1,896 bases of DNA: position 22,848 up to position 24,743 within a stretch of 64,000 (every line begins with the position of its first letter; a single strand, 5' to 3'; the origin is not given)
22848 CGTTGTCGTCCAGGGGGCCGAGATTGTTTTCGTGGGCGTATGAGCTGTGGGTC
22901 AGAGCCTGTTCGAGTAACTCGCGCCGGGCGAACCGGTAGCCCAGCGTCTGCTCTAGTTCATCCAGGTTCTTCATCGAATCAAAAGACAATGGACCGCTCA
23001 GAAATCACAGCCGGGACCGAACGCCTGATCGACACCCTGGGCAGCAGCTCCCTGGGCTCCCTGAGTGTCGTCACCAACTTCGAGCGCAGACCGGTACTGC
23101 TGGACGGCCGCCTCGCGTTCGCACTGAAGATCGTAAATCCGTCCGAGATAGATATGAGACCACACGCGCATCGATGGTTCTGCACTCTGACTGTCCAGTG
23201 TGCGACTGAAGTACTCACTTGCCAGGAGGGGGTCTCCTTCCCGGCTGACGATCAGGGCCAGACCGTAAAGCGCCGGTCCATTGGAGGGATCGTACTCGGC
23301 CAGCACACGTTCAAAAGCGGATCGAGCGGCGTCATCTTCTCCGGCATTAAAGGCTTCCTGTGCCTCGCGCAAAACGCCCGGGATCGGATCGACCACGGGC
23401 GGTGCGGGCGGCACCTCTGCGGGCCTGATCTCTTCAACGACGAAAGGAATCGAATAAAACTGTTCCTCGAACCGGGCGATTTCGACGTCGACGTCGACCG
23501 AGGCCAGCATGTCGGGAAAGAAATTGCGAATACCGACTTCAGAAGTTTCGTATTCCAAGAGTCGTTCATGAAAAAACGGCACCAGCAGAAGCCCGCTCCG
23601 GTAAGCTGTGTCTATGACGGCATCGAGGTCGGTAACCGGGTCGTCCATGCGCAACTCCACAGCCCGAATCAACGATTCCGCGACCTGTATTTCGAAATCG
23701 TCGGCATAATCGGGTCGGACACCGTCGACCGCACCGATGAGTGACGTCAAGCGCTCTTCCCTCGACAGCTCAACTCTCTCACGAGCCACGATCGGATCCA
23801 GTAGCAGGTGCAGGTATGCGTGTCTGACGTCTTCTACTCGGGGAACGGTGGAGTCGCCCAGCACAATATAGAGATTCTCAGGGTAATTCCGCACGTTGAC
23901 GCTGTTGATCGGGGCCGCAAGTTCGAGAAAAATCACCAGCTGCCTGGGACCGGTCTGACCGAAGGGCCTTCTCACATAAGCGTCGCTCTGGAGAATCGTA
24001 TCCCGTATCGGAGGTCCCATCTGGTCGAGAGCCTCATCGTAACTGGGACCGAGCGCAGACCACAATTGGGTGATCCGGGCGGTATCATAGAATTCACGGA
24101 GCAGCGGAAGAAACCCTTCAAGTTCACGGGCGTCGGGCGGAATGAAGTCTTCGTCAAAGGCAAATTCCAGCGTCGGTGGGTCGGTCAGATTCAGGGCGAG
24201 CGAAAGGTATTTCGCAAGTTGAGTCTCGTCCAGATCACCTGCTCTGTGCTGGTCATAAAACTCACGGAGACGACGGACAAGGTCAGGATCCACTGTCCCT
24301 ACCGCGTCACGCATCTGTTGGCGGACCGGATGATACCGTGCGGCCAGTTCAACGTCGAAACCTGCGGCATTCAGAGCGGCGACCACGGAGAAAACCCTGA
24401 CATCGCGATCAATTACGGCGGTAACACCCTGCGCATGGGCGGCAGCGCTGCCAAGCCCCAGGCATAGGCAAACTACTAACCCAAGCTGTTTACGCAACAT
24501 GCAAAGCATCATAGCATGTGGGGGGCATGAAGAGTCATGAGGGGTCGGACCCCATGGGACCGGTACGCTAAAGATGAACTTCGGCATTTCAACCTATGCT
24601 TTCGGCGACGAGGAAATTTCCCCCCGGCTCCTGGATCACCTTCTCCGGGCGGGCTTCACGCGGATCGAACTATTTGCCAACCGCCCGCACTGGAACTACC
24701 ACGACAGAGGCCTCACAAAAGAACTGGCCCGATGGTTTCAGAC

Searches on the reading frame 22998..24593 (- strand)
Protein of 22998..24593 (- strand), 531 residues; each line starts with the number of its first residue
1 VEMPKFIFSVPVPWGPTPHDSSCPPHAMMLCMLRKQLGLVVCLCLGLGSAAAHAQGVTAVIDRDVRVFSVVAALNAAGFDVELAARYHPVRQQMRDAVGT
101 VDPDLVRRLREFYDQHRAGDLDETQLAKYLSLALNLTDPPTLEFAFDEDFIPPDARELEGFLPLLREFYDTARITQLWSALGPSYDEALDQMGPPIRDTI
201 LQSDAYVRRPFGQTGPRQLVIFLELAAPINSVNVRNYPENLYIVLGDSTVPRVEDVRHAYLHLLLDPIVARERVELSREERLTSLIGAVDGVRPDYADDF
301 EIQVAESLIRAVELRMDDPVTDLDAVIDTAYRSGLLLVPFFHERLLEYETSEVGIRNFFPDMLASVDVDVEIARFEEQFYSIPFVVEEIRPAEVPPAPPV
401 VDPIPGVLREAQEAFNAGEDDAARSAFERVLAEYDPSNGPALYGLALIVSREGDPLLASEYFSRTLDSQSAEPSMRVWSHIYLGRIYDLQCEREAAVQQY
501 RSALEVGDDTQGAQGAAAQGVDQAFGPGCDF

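Call 30: search_protein_families(library=pfam, proteins=[window:22998-24593:-], max_evalue=0.00001)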
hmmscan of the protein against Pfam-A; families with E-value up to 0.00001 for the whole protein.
window:22998-24593:- (531 aa): 1 family
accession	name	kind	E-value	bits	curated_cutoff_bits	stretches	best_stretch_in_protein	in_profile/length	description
PF13424.12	TPR_12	-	2.1e-06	28.2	30.1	0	441-506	5-74/77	Tetratricopeptide repeat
